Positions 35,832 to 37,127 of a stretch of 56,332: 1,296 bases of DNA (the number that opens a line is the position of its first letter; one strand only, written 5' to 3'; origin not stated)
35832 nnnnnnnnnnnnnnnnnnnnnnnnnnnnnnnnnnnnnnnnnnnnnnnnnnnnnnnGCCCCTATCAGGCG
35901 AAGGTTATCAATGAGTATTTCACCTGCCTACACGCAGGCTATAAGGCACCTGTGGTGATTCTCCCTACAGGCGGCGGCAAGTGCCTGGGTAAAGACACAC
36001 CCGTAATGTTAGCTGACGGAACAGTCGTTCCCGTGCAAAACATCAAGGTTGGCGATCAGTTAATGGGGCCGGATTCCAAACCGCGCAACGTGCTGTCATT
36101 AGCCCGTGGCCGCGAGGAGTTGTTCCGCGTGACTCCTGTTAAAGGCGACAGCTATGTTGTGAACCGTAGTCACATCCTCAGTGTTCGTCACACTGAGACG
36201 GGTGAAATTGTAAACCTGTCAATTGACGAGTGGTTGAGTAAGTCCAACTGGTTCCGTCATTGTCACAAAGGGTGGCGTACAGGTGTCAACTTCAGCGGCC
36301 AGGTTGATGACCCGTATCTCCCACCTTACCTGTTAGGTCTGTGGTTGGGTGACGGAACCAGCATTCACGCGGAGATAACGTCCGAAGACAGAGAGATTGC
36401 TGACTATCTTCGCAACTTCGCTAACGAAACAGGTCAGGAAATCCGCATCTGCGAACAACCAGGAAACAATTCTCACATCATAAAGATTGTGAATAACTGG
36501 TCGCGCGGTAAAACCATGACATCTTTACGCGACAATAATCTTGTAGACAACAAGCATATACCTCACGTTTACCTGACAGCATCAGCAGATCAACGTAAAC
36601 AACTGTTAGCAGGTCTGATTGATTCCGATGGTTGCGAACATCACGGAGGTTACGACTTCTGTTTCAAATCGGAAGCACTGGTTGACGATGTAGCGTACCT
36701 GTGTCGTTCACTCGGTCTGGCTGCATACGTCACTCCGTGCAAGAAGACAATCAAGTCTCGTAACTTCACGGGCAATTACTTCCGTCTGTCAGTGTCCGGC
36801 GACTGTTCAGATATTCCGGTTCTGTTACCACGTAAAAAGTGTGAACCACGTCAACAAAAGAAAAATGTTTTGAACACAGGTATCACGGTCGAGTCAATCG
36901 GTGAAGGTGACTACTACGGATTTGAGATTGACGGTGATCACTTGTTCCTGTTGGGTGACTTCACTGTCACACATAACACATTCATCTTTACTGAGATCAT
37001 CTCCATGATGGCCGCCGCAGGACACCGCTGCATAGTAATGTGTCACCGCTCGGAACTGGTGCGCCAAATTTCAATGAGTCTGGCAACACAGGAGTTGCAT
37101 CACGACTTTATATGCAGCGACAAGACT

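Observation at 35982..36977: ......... intein inserted in the P-loop of the SF2 helicase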

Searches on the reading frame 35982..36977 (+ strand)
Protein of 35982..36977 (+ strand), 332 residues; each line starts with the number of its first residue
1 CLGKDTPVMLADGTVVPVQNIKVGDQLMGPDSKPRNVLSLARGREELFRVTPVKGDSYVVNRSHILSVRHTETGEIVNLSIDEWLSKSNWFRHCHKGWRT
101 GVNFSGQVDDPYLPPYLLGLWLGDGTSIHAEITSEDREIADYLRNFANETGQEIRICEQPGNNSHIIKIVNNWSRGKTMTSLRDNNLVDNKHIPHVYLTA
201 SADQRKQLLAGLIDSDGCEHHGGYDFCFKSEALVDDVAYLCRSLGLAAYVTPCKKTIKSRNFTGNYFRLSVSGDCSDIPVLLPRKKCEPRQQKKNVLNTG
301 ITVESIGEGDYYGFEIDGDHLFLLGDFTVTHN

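Call 3: search_protein_families(library=pfam, proteins=[window:35982-36977:+], max_evalue=0.01)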
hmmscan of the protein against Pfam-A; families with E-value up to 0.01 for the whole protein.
window:35982-36977:+ (332 aa): 3 families
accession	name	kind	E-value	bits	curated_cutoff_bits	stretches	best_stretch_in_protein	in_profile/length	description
PF05203.21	Hom_end_hint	-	9.7e-20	72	32.1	1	1-73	1-82/228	Hom_end-associated Hint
PF14528.11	LAGLIDADG_3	-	8.6e-08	32.8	22.5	1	205-272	3-70/82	LAGLIDADG-like domain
PF05204.19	Hom_end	-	2e-07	31.5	21.1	1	193-261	2-73/110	Homing endonuclease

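Call 4: search_protein_families(library=ncbifam, proteins=[window:35982-36977:+], max_evalue=0.01)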
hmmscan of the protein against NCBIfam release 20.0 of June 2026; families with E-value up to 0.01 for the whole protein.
window:35982-36977:+ (332 aa): 3 families
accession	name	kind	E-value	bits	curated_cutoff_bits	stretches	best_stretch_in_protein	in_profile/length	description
NF045703.1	rSAM_Tes_intein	exception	4.4e-05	21.5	1700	1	184-274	442-535/1040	tetraether lipid synthase Tes, intein-containing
NF011491.0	PRK14898.1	equivalog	0.00024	19.3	783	1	49-241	178-375/860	DNA-directed RNA polymerase subunit A''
NF038136.1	rSAM_Rv_intein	exception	0.00035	19.6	700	1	1-59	76-141/574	intein-containing Rv2578c family radical SAM protein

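Call 5: search_solved_structures(query=window:35982-36977:+, max_evalue=0.01, show_alignments=2)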
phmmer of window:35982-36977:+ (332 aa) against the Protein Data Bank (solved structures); distinct sequences matched with E-value up to 0.01: 9.
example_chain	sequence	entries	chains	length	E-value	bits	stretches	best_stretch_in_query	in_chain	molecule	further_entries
1dfa_A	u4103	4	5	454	8.3e-24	87.6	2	104-332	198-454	PI-SCEI ENDONUCLEASE | ENDONUCLEASE PI-SCEI | PI-SCEI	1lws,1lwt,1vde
1um2_A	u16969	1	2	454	4.6e-23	85.1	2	104-332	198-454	ENDONUCLEASE PI-SCEI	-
1jva_A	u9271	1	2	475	1.4e-22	83.5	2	104-331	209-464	VMA1-DERIVED HOMING ENDONUCLEASE X10SSS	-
1ef0_A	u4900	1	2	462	1.7e-22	83.3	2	104-331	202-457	PI-SCEI ENDONUCLEASE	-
9cop_A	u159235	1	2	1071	2.7e-22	82.6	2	104-332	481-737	V-type proton ATPase catalytic subunit A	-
1gpp_A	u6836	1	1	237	1.4e-10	44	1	1-51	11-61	ENDONUCLEASE PI-SCEI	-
6mwy_A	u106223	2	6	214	3.3e-10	42.8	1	1-74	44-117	Pre-mRNA-processing-splicing factor 8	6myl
6mx6_A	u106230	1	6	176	3.6e-10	42.7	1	1-70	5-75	Pre-mRNA-processing-splicing factor 8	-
6owu_A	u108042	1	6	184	4.2e-10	42.5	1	1-70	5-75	PRP8 protein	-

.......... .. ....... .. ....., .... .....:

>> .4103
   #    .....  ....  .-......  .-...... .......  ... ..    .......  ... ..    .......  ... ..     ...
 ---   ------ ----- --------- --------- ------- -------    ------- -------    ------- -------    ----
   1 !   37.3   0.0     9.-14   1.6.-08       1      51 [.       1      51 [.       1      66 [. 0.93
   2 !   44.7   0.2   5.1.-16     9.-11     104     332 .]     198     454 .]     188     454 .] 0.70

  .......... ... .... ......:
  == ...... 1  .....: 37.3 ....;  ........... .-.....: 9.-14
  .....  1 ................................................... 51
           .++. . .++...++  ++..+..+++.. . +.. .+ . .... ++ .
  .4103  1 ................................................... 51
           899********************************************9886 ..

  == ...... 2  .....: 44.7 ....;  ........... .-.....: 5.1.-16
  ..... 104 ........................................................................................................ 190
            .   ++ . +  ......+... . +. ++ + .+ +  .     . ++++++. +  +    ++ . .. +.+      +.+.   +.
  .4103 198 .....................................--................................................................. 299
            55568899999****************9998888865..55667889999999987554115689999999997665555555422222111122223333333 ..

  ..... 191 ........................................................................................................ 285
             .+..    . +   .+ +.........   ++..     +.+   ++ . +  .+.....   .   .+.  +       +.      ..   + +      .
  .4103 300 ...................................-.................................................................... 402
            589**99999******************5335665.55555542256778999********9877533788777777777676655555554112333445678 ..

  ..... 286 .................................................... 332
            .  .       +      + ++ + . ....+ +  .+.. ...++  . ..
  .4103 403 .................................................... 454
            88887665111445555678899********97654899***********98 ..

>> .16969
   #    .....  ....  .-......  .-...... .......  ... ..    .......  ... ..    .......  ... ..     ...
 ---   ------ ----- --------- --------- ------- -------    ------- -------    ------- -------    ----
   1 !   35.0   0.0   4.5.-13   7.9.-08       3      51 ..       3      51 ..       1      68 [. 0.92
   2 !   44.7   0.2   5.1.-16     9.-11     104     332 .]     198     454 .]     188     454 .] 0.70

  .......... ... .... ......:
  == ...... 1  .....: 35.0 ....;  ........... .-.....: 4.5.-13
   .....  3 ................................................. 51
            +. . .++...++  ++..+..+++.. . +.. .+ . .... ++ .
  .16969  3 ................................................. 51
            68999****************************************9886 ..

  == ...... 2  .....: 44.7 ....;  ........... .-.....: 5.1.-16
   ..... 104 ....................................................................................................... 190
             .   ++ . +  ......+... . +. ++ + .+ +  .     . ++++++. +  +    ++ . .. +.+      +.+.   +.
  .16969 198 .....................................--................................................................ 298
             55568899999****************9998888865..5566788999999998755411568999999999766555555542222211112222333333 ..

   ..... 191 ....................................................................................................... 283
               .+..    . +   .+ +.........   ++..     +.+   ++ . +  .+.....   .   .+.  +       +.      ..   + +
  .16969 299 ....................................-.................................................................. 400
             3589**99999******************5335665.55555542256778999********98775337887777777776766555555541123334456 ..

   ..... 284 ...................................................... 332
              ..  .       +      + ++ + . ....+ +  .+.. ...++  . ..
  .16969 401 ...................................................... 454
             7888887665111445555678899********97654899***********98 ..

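Call 7: search_dna_similar(query=window:35982-36977:+, collection=phages, mode=protein, max_rows=30)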
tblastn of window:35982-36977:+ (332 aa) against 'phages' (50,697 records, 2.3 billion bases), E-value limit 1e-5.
Records with a match: 653; places in all: 657; records where one place covers at least 80% of the query: 269.
Best place of each record, by identity: 60-80% 3; <60% 650.
By first word of the organism name: Mycobacterium 273; Salmonella 181; Vibrio 55; Klebsiella 25; Escherichia 19; Gordonia 14; Enterococcus 14; Ruegeria 8; Lactococcus 7; Pseudomonas 6; and 26 more.
By host as written in the record: Mycobacterium smegmatis mc2 155 212; - 57; Salmonella enterica 42; Salmonella enterica subsp. enterica serovar Enteritidis 31; Mycobacterium smegmatis mc#155 29; Salmonella enterica subsp. enterica serovar Typhimurium 27; Klebsiella pneumoniae 15; Salmonella sp. 15; and 110 more.
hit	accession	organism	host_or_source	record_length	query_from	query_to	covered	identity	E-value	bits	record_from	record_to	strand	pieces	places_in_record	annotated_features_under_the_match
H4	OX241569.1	Vibrio phage 393E50-1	Seawater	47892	1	332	100%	59.5%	5e-115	371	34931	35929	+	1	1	helicase/UvrB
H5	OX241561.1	Vibrio phage 489E54-1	Seawater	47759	1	332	100%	58.9%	3e-114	369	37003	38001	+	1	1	helicase/UvrB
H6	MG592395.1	Vibrio phage 1.009.O._10N.261.51.C9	Vibrio lentus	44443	1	332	100%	53.3%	6e-102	333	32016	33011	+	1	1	homing endonuclease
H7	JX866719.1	Klebsiella phage JD001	Klebsiella pneumoniae JDM777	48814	1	332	100%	53.2%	1e-95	315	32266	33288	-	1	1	putative helicase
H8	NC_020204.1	Klebsiella phage JD001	Klebsiella pneumoniae JDM777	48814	1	332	100%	53.2%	1e-95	315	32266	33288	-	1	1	terminase large subunit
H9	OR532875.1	Klebsiella phage RCIP0081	Klebsiella pneumoniae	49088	1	332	100%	53.2%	1e-95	315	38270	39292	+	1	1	hypothetical protein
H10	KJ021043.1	Klebsiella phage Kpn112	Klebsiella pneumoniae ATCC 10031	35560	1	332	100%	52.9%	4e-94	311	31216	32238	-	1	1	record has no annotation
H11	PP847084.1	Klebsiella phage KpTDp1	Klebsiella pneumoniae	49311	1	332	100%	51.2%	1e-90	301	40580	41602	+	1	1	putative helicase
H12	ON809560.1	Klebsiella phage pKp383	Klebsiella pneumoniae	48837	1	332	100%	51.2%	1e-90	301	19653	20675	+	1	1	hypothetical protein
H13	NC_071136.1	Klebsiella phage pKp383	Klebsiella pneumoniae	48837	1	332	100%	51.2%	1e-90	301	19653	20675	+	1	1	hypothetical protein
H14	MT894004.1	Klebsiella phage MEW1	Klebsiella pneumoniae B5055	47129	1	332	100%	51.2%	1e-90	301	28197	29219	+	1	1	putative helicase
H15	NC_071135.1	Klebsiella phage MEW1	Klebsiella pneumoniae B5055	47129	1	332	100%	51.2%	1e-90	301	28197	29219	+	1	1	putative helicase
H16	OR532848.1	Klebsiella phage RCIP0054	Klebsiella pneumoniae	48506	1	332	100%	51.2%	2e-90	300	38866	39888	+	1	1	hypothetical protein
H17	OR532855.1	Klebsiella phage RCIP0061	Klebsiella pneumoniae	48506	1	332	100%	51.2%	2e-90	300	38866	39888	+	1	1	hypothetical protein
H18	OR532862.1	Klebsiella phage RCIP0068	Klebsiella pneumoniae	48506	1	332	100%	51.2%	2e-90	300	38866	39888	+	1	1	hypothetical protein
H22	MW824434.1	Vibrio phage PS65A.1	Vibrio crassostreae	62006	1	332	100%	51.0%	2e-92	306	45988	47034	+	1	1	hypothetical protein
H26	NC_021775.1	Salmonella phage FSL SP-031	Salmonella enterica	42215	1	332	100%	47.3%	2e-73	251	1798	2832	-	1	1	DNA helicase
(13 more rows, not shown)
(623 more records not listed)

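Call 13: get_annotated_region(hit=H4, flank=2500)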
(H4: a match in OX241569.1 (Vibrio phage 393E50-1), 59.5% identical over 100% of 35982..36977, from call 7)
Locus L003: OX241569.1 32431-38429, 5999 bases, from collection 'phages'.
description: Vibrio phage 393E50-1 genome assembly, chromosome: VP115E34_1.
organism: Vibrio phage 393E50-1 (NCBI taxid 2963191)
taxonomy: Viruses; Duplodnaviria; Heunggongvirae; Uroviricota; Caudoviricetes
host: -; source: Seawater; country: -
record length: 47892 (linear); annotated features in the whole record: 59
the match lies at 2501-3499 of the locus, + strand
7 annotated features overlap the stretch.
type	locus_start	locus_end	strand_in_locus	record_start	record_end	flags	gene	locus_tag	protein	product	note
CDS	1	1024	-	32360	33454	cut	-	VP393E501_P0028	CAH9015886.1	protein of unknown function DUF2800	-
CDS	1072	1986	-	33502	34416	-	-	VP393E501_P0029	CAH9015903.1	conserved hypothetical protein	-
CDS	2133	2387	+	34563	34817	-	-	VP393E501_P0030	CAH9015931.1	conserved hypothetical protein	-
CDS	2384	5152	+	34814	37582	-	-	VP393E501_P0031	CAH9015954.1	helicase/UvrB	-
CDS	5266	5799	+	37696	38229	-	-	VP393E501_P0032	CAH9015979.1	N-acetylmuramoyl-L-alanine amidase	-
CDS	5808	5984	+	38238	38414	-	-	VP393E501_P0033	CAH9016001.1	TMhelix containing protein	-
CDS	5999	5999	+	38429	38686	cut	-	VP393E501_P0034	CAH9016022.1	TMhelix containing protein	-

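Call 14: get_annotated_region(hit=H6, flank=2500)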
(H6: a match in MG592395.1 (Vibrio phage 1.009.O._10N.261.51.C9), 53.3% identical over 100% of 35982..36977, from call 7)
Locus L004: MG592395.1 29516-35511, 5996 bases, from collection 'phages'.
description: Vibrio phage 1.009.O._10N.261.51.C9, partial genome.
organism: Vibrio phage 1.009.O._10N.261.51.C9 (NCBI taxid 1881289)
taxonomy: Viruses; Duplodnaviria; Heunggongvirae; Uroviricota; Caudoviricetes
host: Vibrio lentus; source: iron chloride precipitation of 0.2um-filtered seawater, resuspended in oxalate solution; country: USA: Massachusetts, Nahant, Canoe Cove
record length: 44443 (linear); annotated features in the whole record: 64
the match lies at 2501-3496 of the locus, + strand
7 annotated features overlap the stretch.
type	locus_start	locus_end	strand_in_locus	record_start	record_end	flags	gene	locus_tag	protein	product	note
CDS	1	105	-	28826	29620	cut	-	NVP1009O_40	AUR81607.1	hypothetical protein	NVP1009O_40; cvp_best_match:NCBI_PEP_37626131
CDS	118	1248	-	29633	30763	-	-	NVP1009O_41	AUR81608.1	protein of unknown function DUF2800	NVP1009O_41; tara_best_match:OM-RGC.v1.006276030; cvp_best_match:NCBI_PEP_37626198; InterPro:IPR021229; pfam:PF10926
CDS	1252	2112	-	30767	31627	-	-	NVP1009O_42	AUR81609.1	hypothetical protein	NVP1009O_42; cvp_best_match:NCBI_PEP_37626199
CDS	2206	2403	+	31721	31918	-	-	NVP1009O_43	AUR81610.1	winged helix-turn-helix DNA-binding domain protein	NVP1009O_43; InterPro:IPR011991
CDS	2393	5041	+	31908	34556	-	-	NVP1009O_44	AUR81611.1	homing endonuclease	NVP1009O_44; tara_best_match:OM-RGC.v1.000247303; cvp_best_match:RF_PEP_448245151; InterPro:IPR027434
CDS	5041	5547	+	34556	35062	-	-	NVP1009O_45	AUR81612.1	HD domain protein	NVP1009O_45; aclame_best_match:protein:proph:184289; tara_best_match:OM-RGC.v1.021569491; ...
CDS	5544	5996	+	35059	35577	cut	-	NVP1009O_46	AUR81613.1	hypothetical protein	NVP1009O_46; tara_best_match:OM-RGC.v1.021685160; cvp_best_match:NCBI_PEP_37626202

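Call 15: get_annotated_region(hit=H7, flank=2500)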
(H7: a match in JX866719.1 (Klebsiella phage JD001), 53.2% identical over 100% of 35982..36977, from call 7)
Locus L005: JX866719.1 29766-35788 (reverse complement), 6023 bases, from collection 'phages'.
description: Klebsiella phage JD001, complete genome.
organism: Klebsiella phage JD001 (NCBI taxid 1236000)
taxonomy: Viruses; Duplodnaviria; Heunggongvirae; Uroviricota; Caudoviricetes; Jedunavirus; Jedunavirus JD001
host: Klebsiella pneumoniae JDM777; source: hospital; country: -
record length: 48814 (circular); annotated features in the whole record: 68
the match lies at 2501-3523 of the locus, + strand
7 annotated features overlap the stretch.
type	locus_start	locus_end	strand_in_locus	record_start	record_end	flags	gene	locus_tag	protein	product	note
CDS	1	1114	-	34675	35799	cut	-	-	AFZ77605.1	hypothetical protein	-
CDS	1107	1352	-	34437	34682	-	-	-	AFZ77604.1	hypothetical protein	-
CDS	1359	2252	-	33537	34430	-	-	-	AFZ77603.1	hypothetical protein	-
CDS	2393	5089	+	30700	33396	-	-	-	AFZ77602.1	putative helicase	-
CDS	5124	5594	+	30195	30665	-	-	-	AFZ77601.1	hypothetical protein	-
CDS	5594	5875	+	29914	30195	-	-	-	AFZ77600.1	thiolase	-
CDS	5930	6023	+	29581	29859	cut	-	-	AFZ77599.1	putative TetR transcriptional regulator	-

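Call 16: get_annotated_region(hit=H26, flank=2500)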
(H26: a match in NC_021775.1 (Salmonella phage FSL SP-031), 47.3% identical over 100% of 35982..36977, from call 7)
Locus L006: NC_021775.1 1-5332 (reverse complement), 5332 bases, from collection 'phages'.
description: Salmonella phage FSL SP-031, complete genome.
organism: Salmonella phage FSL SP-031 (NCBI taxid 1173749)
taxonomy: Viruses; Duplodnaviria; Heunggongvirae; Uroviricota; Caudoviricetes; Guernseyvirinae; Cornellvirus; Cornellvirus SP31
host: Salmonella enterica; source: -; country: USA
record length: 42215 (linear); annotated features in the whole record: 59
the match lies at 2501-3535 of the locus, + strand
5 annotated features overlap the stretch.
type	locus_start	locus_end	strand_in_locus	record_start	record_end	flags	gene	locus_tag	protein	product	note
CDS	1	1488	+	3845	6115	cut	-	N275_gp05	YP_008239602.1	DNA polymerase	COG0749 DNA polymerase I - 3'-5' exonuclease and polymerase domains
CDS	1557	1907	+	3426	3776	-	-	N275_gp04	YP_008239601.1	hypothetical protein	-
CDS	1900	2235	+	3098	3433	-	-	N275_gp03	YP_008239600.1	endonuclease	similar to Salmonella phage SS3e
CDS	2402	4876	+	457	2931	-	-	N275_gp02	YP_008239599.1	DNA helicase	COG0553 Superfamily II DNA/RNA helicases, SNF2 family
CDS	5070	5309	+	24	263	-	-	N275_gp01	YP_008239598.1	hypothetical protein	similar Salmonella phage SS3e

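Call 17: get_annotated_region(hit=H22, flank=2500)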
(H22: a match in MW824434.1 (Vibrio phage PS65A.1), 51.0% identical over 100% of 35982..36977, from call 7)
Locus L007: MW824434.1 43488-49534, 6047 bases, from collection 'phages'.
description: Vibrio phage PS65A.1, complete genome.
organism: Vibrio phage PS65A.1 (NCBI taxid 2859364)
taxonomy: Viruses; Duplodnaviria; Heunggongvirae; Uroviricota; Caudoviricetes
host: Vibrio crassostreae; source: filtered seawater; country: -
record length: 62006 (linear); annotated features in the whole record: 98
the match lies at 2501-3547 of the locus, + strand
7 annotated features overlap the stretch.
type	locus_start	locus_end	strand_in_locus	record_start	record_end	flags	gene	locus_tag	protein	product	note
CDS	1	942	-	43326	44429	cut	-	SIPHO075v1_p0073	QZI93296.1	hypothetical protein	-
CDS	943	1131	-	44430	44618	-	-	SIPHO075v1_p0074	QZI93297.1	hypothetical protein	-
CDS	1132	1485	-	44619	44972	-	-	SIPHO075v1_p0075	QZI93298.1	hypothetical protein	conserved protein of unknown function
CDS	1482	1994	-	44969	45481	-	-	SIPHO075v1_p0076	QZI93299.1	hypothetical protein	-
CDS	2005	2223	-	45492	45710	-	-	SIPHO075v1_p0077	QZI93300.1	hypothetical protein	-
CDS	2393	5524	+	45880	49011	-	-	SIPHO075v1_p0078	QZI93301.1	hypothetical protein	-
CDS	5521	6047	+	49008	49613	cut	-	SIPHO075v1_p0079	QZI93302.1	hypothetical protein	-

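Call 21: find_homologous_proteins(query=window:35982-36977:+, max_evalue=1e-10)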
Query window:35982-36977:+ (332 aa): 559 proteins with E <= 1e-10 among 2677 candidates; the best 120 are listed.
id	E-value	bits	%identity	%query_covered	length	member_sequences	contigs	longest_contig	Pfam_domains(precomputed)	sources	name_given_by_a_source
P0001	6.7e-107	376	54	100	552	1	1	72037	PF05203.22,PF04851.22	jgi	jgi:hypothetical protein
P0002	1.3e-102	362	52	100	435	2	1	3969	PF05204.20,PF05203.22,PF14528.12,PF04851.22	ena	-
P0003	5.1e-102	360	51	100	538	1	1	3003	PF05203.22,PF04851.22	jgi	-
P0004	2.7e-101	357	50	100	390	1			PF05204.20,PF05203.22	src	-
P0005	9.3e-99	349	50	100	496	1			PF05204.20,PF00270.36,PF05203.22,PF14528.12,PF04851.22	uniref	uniref:Hint domain-containing homing endonuclease n=1 Tax=Pseudomonas sp. TaxID=306 RepID=UPI00258B2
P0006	7.3e-98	346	51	100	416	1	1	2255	PF05204.20,PF05203.22,PF04851.22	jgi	jgi:hypothetical protein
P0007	7.5e-92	326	48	100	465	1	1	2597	PF05203.22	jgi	jgi:hypothetical protein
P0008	1.4e-91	325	49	97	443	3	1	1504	PF05204.20,PF05203.22,PF14528.12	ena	-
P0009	5.5e-91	323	48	100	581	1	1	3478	PF05204.20,PF05203.22,PF14528.12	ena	-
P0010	5.5e-90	320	47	100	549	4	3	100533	PF05204.20,PF02223.24,PF05203.22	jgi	jgi:dTMP kinase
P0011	1.7e-89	318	46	100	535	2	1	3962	PF05204.20,PF05203.22,PF14528.12,PF04851.22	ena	-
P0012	3.1e-88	314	46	100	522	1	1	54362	PF05203.22,PF14528.12,PF04851.22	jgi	-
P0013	4.2e-88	314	47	100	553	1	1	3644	PF13479.13,PF05203.22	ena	-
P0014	1.2e-87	312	45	100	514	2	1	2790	PF05204.20,PF05203.22,PF14528.12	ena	-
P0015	2.1e-87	312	48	100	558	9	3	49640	PF05204.20,PF05203.22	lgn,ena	-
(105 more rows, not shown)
